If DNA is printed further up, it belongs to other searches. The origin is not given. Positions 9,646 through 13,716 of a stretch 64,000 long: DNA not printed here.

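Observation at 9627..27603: Three tandem paralogous thioester-domain (TQXA) LPVTG mega-adhesins carrying the same warhead on stalks of 10, 15 and 22 domains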

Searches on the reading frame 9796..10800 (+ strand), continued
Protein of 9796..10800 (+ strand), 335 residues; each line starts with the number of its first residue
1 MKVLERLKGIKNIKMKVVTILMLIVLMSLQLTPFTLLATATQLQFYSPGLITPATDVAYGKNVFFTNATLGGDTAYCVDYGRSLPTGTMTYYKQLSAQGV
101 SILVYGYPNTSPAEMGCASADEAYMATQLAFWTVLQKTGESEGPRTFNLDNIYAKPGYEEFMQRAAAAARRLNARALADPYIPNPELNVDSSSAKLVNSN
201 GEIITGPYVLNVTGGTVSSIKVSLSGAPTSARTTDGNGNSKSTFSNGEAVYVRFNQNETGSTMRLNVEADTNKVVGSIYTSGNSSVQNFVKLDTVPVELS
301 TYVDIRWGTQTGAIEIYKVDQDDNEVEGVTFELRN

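Call 41: fold_search(model_id=the predicted structure, library=pdb)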
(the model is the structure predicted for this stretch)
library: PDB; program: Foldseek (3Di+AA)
matches with E <= 10: 955; with E <= 0.001: 5
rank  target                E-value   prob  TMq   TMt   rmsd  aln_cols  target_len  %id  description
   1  6fwv_B                2.0e-17  1.00  0.78  0.44   3.2       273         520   19  The Bacillus anthracis TIE protein (released 2018-08-08)
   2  6fwv_A                1.2e-16  1.00  0.78  0.43   3.1       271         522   20  The Bacillus anthracis TIE protein (released 2018-08-08)
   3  6fwy_A                1.6e-16  1.00  0.77  0.77   3.3       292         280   17  Thioester domain of the Enterococcus faecium TIE86 protein (released 2018-08-08)
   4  6fwy_C                2.1e-16  1.00  0.81  0.80   2.8       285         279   18  Thioester domain of the Enterococcus faecium TIE86 protein (released 2018-08-08)
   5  6fx6                  9.6e-06  1.00  0.38  0.44   9.3       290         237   12  Thioester domain of the Staphylococcus aureus TIE protein (released 2018-08-08)
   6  4c0z_C                1.1e-02  0.97  0.35  0.45  12.3       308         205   13  The N-terminal domain of the Streptococcus pyogenes pilus tip adhesin Cpa (released 2013-11-20)
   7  6atz_D                2.1e-02  0.28  0.16  0.21  14.8       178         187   13  HLA-DRB1*1402 in complex with citrullinated fibrinogen peptide (released 2017-09-20)
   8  7yl9_H                3.3e-02  0.23  0.14  0.08  31.2       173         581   13  Cryo-EM structure of complete transmembrane channel E289A mutant Vibrio cholerae Cytolysin (released 2022-08-31)
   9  5c71_A                3.7e-02  0.54  0.17  0.09  11.7       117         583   12  The structure of Aspergillus oryzae a-glucuronidase complexed with glycyrrhetinic acid monoglucuronide (released 2016-06-29)
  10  6jz1_B                3.9e-02  0.54  0.17  0.09  14.9       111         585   13  Apo structure of b-glucuronidase from Ruminococcus gnavus at 1.7 Angstrom resolution (released 2020-06-03)
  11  5j67_C                3.9e-02  0.25  0.19  0.11  17.8       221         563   13  Structure of Astrotactin-2, a conserved vertebrate-specific and perforin-like membrane protein involved in neuronal de (released 2016-05-25)
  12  5z18_C                4.2e-02  0.66  0.17  0.09  15.2       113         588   12  The crystal structure of Ruminococcus gnavus beta-glucuronidase (released 2018-12-12)
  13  5j67_D                4.7e-02  0.23  0.19  0.11  17.9       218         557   13  Structure of Astrotactin-2, a conserved vertebrate-specific and perforin-like membrane protein involved in neuronal de (released 2016-05-25)
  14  4cw1_A                4.7e-02  0.14  0.16  0.16  14.9       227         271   10  COMPLEX OF A B14 CHICKEN MHC CLASS I MOLECULE AND A 9MER CHICKEN PEPTIDE (released 2015-05-06)
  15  6kjk                  4.9e-02  0.80  0.22  0.39  11.7       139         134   12  Structure of the N-terminal domain of PorA (released 2020-07-22)
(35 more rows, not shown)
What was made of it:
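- Closest known: EfmTIE86. Same: Foldseek gives TMq 0.77-0.81 to 6FWY and E 9.6e-6 to 6FX6 (call 41).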

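Call 43: find_encoding_contigs(protein=P0026, flank=10000, max_places=6)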
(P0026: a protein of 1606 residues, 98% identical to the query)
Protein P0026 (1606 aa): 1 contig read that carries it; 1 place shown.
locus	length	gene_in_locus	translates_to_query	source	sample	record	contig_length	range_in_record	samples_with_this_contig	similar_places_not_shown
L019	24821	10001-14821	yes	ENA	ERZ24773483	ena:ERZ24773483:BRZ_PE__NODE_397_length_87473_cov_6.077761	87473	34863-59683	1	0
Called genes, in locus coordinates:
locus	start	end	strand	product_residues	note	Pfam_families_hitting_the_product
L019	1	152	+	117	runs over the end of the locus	PF02482:Ribosomal_S30AE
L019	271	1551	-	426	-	PF13328:HD_4, PF01966:HD, PF13328:HD_4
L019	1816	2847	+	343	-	PF00005:ABC_tran, PF13304:AAA_21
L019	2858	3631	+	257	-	PF06182:ABC2_membrane_6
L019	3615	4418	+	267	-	PF06182:ABC2_membrane_6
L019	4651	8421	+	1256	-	PF08341:TED, PF13620:CarboxypepD_reg (faint), PF17802:SpaA, PF22904:NOMO1-like_2nd (weak), PF17210:SdrD_B, PF17802:SpaA, PF17210:SdrD_B (weak), PF17802:SpaA, +1 more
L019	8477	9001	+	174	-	PF07638:Sigma70_ECF (weak), PF04542:Sigma70_r2, PF08281:Sigma70_r4_2, PF04545:Sigma70_r4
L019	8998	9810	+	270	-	-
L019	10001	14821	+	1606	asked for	PF08341:TED, PF17210:SdrD_B, PF17802:SpaA, PF22904:NOMO1-like_2nd (weak), PF17802:SpaA, PF17802:SpaA, PF05738:Cna_B, PF17802:SpaA, +3 more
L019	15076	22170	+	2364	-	PF08341:TED, PF17210:SdrD_B (weak), PF17802:SpaA, PF17802:SpaA, PF17210:SdrD_B (weak), PF17802:SpaA, PF17802:SpaA, PF17802:SpaA, +7 more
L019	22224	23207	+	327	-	PF01300:Sua5_yciO_yrdC, PF03481:Sua5_C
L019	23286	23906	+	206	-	PF00406:ADK, PF13207:AAA_17, PF05191:ADK_lid (weak)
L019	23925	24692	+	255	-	PF00557:Peptidase_M24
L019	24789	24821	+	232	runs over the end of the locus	PF23023:Anti-Pycsar_Apyc1, PF00753:Lactamase_B, PF12706:Lactamase_B_2, PF23023:Anti-Pycsar_Apyc1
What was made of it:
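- The comparison contigs are SPAdes-style metagenome contigs at about 6x coverage (call 43).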

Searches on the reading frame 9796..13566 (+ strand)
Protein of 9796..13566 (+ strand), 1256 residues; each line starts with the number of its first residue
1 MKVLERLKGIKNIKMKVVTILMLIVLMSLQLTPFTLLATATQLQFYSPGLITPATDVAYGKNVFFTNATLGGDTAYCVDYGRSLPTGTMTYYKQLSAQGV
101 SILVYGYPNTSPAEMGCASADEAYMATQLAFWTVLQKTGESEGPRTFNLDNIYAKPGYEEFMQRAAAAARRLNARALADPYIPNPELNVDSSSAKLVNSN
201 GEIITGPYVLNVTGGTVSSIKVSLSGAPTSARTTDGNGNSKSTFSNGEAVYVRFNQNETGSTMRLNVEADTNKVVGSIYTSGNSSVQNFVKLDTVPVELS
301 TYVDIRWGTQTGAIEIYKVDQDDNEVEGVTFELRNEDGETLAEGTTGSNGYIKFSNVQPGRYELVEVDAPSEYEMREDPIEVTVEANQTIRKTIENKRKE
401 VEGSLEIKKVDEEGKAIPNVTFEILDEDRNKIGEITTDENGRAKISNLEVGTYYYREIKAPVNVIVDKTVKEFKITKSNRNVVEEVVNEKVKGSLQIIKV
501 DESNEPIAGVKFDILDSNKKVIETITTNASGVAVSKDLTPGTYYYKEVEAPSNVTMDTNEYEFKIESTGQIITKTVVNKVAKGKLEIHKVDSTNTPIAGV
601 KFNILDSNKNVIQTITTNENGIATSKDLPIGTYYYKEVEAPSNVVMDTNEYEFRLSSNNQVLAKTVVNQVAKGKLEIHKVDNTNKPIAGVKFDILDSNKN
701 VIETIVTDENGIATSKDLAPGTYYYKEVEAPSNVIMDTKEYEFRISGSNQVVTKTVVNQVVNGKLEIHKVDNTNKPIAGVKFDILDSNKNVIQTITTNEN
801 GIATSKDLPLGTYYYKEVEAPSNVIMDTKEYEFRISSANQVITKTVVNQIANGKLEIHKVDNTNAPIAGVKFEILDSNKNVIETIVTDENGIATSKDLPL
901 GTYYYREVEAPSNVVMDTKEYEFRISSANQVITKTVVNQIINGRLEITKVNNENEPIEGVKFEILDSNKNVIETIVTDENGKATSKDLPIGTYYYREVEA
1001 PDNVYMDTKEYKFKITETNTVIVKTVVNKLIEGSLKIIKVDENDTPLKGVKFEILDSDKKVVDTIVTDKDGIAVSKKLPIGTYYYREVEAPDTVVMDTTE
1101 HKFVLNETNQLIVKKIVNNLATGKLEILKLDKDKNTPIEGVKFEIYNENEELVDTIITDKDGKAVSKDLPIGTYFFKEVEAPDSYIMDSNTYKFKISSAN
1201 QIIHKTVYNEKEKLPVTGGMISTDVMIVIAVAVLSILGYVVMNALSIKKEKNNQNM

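Call 4: search_protein_families(library=pfam, proteins=[window:9796-13566:+], max_evalue=0.01)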
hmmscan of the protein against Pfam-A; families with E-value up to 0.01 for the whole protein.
window:9796-13566:+ (1256 aa): 9 families
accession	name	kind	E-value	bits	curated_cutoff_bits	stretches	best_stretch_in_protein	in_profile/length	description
PF17802.7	SpaA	-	3.3e-207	671.8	23.1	10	312-397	1-90/91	Prealbumin-like fold domain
PF17210.9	SdrD_B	-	8.7e-57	190.6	29.7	9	320-375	18-72/112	SdrD B-like domain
PF11974.14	bMG3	-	1.3e-49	166.8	34.9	6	773-807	24-58/103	Bacterial alpha-2-macroglobulin MG3 domain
PF13620.12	CarboxypepD_reg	-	2.1e-49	166.2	32.3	7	319-389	7-76/82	Carboxypeptidase regulatory-like domain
PF08341.16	TED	-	9.4e-09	36.1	22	1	74-146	1-86/102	Thioester domain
PF25059.1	FN3_DSCAM-DSCAML_C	-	0.00016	22.4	39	0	526-564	40-78/89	DSCAM/DSCAML C-terminal Fn3-like domain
PF18419.6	ATP-grasp_6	-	0.00019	21.4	25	0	867-883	16-32/54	ATP-grasp-like domain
PF10781.14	DSRB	-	0.001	19.1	25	0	1167-1184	38-55/61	Dextransucrase DSRB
PF11256.13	SAV0927-like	-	0.0011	19.6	25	0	1094-1135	15-56/80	SAV0927-like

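Call 5: search_protein_families(library=ncbifam, proteins=[window:9796-13566:+], max_evalue=0.001)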
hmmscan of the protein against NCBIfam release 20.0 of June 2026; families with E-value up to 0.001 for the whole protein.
window:9796-13566:+ (1256 aa): 6 families
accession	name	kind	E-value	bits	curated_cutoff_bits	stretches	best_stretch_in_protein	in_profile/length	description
NF033902.0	iso_D2_wall_anc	subfamily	1.3e-32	113.4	95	1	1122-1243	379-539/540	SpaH/EbpB family LPXTG-anchored major pilin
NF012181.0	MSCRAMM_SdrD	exception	8.2e-23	79.8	2500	0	681-735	920-973/1379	MSCRAMM family adhesin SdrD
NF058648.1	ECF_sub_HI1622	equivalog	1.9e-11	44.3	100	0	320-364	33-78/180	NikL family nickel/cobalt ECF transporter subunit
NF000535.3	MSCRAMM_SdrC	exception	1.3e-08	33.4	1700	0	232-365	538-670/963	MSCRAMM family adhesin SdrC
NF052634.1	Riean_0653_fam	subfamily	9.6e-07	29.9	57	0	625-702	92-165/176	Riean_0653 family protein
TIGR03934.1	TQXA_dom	domain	4.5e-06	26.5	30.4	1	101-133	4-36/42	TQXA domain-containing protein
